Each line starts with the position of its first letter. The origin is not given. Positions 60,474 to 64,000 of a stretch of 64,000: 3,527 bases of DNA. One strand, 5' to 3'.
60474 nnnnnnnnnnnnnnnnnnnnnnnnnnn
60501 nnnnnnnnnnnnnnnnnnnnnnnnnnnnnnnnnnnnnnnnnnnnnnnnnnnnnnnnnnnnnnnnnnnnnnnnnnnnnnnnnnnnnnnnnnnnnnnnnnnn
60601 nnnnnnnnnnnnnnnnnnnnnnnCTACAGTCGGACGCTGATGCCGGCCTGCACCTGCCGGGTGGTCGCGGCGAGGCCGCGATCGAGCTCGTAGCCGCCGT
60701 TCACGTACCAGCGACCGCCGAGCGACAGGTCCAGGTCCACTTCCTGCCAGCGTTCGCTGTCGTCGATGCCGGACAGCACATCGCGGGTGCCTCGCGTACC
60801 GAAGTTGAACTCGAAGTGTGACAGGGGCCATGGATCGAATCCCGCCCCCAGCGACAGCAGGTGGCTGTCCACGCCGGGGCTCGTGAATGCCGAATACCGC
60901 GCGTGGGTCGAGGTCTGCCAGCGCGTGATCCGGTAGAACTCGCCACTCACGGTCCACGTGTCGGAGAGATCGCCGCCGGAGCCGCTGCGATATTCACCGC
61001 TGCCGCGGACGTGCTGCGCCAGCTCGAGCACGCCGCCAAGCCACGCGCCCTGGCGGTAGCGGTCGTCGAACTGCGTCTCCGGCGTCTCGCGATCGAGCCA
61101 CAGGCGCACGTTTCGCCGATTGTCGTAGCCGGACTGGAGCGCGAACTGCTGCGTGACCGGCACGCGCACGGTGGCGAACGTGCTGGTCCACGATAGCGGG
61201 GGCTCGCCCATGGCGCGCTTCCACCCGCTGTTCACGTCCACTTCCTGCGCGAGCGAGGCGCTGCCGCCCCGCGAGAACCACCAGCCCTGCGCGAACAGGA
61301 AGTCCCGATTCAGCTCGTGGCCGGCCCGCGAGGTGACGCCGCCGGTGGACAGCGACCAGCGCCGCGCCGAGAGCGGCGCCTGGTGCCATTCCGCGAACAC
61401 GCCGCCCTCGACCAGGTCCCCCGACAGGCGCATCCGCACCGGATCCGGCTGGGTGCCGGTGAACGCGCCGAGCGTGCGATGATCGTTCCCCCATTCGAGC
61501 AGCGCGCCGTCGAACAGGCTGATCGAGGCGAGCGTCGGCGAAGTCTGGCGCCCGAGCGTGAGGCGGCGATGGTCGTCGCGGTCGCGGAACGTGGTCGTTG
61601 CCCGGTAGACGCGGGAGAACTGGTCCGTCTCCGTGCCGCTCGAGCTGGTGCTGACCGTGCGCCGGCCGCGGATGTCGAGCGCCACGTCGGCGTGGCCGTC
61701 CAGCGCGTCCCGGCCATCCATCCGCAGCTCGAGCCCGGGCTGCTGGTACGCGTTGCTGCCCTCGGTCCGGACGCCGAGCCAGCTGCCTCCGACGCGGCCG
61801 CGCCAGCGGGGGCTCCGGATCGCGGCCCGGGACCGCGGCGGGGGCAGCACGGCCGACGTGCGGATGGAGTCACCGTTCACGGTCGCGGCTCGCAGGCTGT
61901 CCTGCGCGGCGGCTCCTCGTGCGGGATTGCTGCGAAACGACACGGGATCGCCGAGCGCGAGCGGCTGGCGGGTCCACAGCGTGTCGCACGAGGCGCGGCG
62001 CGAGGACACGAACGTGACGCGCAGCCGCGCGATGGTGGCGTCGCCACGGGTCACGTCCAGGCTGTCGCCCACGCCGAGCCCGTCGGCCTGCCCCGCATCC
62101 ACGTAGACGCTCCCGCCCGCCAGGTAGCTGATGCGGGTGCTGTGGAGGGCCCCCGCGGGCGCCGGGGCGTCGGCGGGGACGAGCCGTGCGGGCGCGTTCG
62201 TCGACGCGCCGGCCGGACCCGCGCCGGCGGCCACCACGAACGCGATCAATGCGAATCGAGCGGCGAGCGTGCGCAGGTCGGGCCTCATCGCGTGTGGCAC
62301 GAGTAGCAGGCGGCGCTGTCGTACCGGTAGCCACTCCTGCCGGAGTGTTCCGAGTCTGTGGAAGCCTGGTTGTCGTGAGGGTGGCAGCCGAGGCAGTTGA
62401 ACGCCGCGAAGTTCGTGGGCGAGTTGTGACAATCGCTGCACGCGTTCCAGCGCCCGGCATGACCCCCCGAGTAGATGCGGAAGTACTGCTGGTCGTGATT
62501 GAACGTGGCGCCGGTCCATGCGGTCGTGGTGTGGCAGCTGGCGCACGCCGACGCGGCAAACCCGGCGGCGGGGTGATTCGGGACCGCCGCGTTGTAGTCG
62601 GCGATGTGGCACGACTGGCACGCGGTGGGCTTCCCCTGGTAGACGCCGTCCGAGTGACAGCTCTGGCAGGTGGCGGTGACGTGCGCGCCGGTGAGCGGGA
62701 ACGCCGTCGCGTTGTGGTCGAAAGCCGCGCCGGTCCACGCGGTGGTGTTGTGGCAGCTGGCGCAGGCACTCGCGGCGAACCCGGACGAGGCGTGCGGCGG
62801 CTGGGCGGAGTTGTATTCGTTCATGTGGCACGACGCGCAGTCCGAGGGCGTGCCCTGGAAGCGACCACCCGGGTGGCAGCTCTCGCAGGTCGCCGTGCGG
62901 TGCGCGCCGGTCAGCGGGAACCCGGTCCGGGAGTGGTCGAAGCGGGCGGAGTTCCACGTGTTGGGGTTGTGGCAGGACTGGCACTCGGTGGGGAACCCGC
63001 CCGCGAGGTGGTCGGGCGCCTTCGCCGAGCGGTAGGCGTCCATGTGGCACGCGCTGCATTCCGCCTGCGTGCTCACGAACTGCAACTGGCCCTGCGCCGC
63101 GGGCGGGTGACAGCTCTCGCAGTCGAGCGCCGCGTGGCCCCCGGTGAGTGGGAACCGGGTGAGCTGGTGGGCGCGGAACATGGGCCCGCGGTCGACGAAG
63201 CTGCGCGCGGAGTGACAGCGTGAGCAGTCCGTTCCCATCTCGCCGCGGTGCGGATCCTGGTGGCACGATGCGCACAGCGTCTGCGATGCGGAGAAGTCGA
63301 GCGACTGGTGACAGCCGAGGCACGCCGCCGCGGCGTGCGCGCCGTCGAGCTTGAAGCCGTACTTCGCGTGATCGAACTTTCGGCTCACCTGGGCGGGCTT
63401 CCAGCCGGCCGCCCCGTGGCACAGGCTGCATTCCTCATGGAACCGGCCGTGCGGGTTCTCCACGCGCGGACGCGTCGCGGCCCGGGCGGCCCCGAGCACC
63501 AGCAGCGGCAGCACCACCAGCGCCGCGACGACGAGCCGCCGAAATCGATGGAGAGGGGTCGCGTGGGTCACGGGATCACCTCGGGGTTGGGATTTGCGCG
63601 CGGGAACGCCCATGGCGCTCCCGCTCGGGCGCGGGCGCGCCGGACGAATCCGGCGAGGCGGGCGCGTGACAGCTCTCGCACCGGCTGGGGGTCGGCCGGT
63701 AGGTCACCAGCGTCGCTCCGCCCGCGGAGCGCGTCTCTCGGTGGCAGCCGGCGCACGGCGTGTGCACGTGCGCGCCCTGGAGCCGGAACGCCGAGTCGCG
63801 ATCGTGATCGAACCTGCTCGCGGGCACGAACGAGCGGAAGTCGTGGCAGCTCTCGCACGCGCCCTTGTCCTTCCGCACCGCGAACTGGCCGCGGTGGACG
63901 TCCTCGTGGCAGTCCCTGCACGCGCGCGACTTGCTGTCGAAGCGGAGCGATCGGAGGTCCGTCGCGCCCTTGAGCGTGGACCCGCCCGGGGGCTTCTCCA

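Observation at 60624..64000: Porin-cytochrome-like trio: two multiheme cytochromes translationally coupled to a 554-aa outer-membrane barrel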

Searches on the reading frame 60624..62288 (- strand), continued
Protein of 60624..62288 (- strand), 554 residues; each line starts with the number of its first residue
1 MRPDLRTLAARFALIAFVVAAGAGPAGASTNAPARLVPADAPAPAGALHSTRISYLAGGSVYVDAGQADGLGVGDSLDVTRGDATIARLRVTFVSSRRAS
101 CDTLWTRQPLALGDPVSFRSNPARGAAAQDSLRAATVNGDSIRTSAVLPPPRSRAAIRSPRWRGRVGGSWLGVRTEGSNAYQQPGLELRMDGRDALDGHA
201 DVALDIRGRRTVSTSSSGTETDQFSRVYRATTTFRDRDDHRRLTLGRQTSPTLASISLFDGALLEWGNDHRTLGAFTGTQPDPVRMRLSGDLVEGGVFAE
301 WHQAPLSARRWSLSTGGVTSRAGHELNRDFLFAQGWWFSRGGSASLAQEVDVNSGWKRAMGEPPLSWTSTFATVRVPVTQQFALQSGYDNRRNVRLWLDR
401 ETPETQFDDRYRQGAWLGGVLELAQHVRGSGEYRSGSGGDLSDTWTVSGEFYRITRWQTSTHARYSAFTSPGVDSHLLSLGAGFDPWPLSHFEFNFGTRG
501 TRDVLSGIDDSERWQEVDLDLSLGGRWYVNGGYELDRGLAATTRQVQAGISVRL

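Call 81: fold_search(model_id=the predicted structure, library=pdb)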
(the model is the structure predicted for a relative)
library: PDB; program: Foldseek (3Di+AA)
matches with E <= 10: 48; with E <= 0.001: 0
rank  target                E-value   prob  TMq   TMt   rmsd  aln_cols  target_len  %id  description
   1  7sqc_1K               1.4e+00  0.08  0.13  0.13  43.5       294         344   11  Ciliary C1 central pair apparatus isolated from Chlamydomonas reinhardtii (released 2022-04-13)
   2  3lll_A                2.0e+00  0.08  0.15  0.16  29.8       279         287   12  Crystal structure of mouse pacsin2 F-BAR domain (released 2010-05-26)
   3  8f6e_A                3.6e+00  0.06  0.13  0.15  25.0       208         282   10  Cryo-EM structure of a Zinc-loaded wild-type YiiP-Fab complex (released 2023-02-08)
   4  9j31_R                3.9e+00  0.04  0.12  0.14  20.2       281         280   15  cryo-EM structure of zebrafish GPR4-Gs complex at pH 8.5 (released 2025-01-22)
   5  4akk_A                4.1e+00  0.07  0.18  0.17  16.8       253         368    9  Structure of the NasR transcription antiterminator (released 2012-06-20)
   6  6v9z_A                4.3e+00  0.02  0.11  0.07  24.9       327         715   11  Cryo-EM structure of PCAT1 bound to its CtA peptide substrate (released 2020-01-22)
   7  5ko2_A                5.3e+00  0.01  0.10  0.04  28.6       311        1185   14  Mouse pgp 34 linker deleted mutant Hg derivative (released 2016-11-30)
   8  4g7h_P                5.8e+00  0.11  0.17  0.17  15.0       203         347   15  Crystal structure of Thermus thermophilus transcription initiation complex (released 2012-10-31)
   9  9avu_B                5.8e+00  0.06  0.14  0.12  18.0       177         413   13  Bovine fetal muscle nAChR bound to ACh (released 2024-07-31)
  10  8ju0                  6.1e+00  0.05  0.19  0.16  22.8       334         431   11  hOCT1 in complex with spironolactone in inward facing occluded conformation (released 2024-03-27)
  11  7lqv_C                6.1e+00  0.02  0.09  0.04  26.7       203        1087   15  Cryo-EM structure of NTD-directed neutralizing antibody 4-8 Fab in complex with SARS-CoV-2 S2P spike (released 2021-03-24)
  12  9r64_I                6.3e+00  0.04  0.13  0.07  30.8       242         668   12  CPS secretion pathway Wza-Wzc_C1 (Conf 0) (released 2026-03-04)
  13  8srh_A                6.3e+00  0.04  0.17  0.06  18.0       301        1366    9  Cryo-EM structure of TRPM2 chanzyme (E1114A) in the presence of Magnesium and ADP-ribose, open state (released 2024-05-15)
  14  7ql5_C                6.6e+00  0.05  0.13  0.11  20.7       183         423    9  Torpedo muscle-type nicotinic acetylcholine receptor - nicotine-bound conformation (released 2022-02-09)
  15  7n6g_3P               6.6e+00  0.02  0.11  0.11  44.2       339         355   12  C1 of central pair (released 2022-05-18)
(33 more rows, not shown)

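Call 83: search_solved_structures(query=L091:5630-7459:+, max_evalue=0.01)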
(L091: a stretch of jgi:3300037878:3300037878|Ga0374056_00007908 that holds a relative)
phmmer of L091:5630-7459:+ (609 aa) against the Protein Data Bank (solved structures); distinct sequences matched with E-value up to 0.01: 0.

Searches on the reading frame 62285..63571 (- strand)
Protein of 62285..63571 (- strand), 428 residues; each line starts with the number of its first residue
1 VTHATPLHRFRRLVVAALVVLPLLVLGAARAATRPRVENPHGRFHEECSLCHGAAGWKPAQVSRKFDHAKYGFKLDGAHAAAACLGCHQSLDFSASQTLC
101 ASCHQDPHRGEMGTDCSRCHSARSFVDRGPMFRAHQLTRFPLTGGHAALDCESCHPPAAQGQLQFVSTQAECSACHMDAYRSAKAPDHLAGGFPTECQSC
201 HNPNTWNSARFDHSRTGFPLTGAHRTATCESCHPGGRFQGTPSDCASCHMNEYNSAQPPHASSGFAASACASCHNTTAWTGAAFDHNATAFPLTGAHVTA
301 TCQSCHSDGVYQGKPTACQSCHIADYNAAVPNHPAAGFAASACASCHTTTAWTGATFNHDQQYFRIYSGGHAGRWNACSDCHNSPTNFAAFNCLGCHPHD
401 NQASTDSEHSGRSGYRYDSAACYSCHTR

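Call 5: search_protein_families(library=pfam, proteins=[window:62285-63571:-], max_evalue=1)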
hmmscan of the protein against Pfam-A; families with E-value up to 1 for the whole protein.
window:62285-63571:- (428 aa): 5 families
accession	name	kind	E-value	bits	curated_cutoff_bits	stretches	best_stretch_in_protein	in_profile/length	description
PF14522.11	Cytochrome_C7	-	9.2e-19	67.5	24.8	5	266-322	12-66/67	Cytochrome c7 and related cytochrome c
PF14537.11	Cytochrom_c3_2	-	1.2e-12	48.5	25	3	243-322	7-78/79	Cytochrome c3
PF02085.21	Cytochrom_CIII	-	7e-10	39.6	22.9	4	223-278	27-86/101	Class III cytochrome C family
PF22113.1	Mtrc-MtrF_II-IV_dom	-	1.1e-09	38.5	30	2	168-309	5-166/176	Outer membrane cytochrome MtrC/MtrF-like, domains II/IV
PF03264.19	Cytochrom_NNT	-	0.0057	16.8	24.1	1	160-209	27-80/174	NapC/NirT cytochrome c family, N-terminal region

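Call 6: search_protein_families(library=ncbifam, proteins=[window:62285-63571:-], max_evalue=1)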
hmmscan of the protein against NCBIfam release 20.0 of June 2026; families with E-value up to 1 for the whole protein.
window:62285-63571:- (428 aa): 6 families
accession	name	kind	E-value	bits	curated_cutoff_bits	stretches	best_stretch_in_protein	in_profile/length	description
NF045713.1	CxxCH_16_HmcA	equivalog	1.7e-06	26.9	400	3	45-124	318-390/541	sulfate respiration complex hexadecaheme cytochrome HmcA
TIGR03508.1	decahem_SO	subfamily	2.1e-05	24.1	192.2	1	44-209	33-204/258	DmsE family decaheme c-type cytochrome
TIGR03507.1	decahem_SO1788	subfamily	0.00018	20.1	209.3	3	150-209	245-310/672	OmcA/MtrC family decaheme c-type cytochrome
NF041781.1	mnquin_red_QrcA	equivalog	0.0043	16.7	180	1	112-176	116-173/174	menaquinone reductase multiheme cytochrome c subunit QrcA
TIGR00100.1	hypA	equivalog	0.11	12.5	88.1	1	76-134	49-108/116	hydrogenase maturation nickel metallochaperone HypA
TIGR02493.1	PFLA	equivalog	0.72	9.2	231.75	1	191-208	23-40/235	pyruvate formate-lyase-activating protein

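Call 82: search_solved_structures(query=window:62285-63571:-, max_evalue=0.01)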
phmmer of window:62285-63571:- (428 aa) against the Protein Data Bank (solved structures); distinct sequences matched with E-value up to 0.01: 0.

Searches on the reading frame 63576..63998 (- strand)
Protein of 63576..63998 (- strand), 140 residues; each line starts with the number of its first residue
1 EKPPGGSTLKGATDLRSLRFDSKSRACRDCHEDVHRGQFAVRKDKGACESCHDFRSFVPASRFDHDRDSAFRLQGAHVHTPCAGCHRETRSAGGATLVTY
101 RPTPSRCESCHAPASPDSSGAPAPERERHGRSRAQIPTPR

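Call 5: search_protein_families(library=pfam, proteins=[window:63576-63998:-], max_evalue=1)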
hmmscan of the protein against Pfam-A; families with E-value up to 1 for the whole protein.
window:63576-63998:- (140 aa): 6 families
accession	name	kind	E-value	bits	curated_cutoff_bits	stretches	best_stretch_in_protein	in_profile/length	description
PF14522.11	Cytochrome_C7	-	3.1e-05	24.2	24.8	2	78-112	12-49/67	Cytochrome c7 and related cytochrome c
PF12773.13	DZR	-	0.012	16.2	27.3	1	21-53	9-32/45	Double zinc ribbon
PF09699.15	Paired_CXXCH_1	-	0.02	15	20.6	1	82-114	9-39/41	Doubled CXXCH motif (Paired_CXXCH_1)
PF18509.6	MCR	-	0.22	11.5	30.4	1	44-53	13-25/30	Magnetochrome domain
PF07627.16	PSCyt3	-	0.74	10.6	27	0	36-53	59-76/98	Protein of unknown function (DUF1588)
PF03264.19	Cytochrom_NNT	-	0.93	9.6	24.1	0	43-88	123-166/174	NapC/NirT cytochrome c family, N-terminal region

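Call 6: search_protein_families(library=ncbifam, proteins=[window:63576-63998:-], max_evalue=1)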
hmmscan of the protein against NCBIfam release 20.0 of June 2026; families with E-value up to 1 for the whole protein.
window:63576-63998:- (140 aa): 9 families
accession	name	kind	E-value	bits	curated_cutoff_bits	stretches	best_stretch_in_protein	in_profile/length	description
NF045713.1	CxxCH_16_HmcA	equivalog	2.4e-06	26.5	400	1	21-117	171-258/541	sulfate respiration complex hexadecaheme cytochrome HmcA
TIGR03507.1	decahem_SO1788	subfamily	4.5e-05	22.1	209.3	2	16-96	235-312/672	OmcA/MtrC family decaheme c-type cytochrome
TIGR01905.1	paired_CXXCH_1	subfamily_domain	0.0018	18.1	25.2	0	45-53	6-14/41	doubled CXXCH domain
NF045722.1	c3_cytochr_TmcA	equivalog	0.085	12.7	114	0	26-90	59-114/125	acidic tetraheme cytochrome c3 TmcA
NF040968.1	FeS_ExtO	equivalog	0.15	10.8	200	1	72-112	31-70/416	selenite/tellurite reduction operon b-type cytochrome iron-sulfur cluster-binding subunit ExtO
NF038038.1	cytoc_DsrJ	equivalog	0.16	12.3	100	1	24-59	90-115/121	sulfate reduction electron transfer complex DsrMKJOP subunit DsrJ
NF040967.1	cytc_ExtN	equivalog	0.17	10.6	200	1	72-112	31-70/415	selenite/tellurite reduction operon c-type cytochrome ExtN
NF041781.1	mnquin_red_QrcA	equivalog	0.18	11.4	180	1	20-53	39-72/174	menaquinone reductase multiheme cytochrome c subunit QrcA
TIGR01904.2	GSu_C4xC__C2xCH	domain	0.31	10.8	27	1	84-121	28-66/73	CxxxxCH/CxxCH domain c-type cytochrome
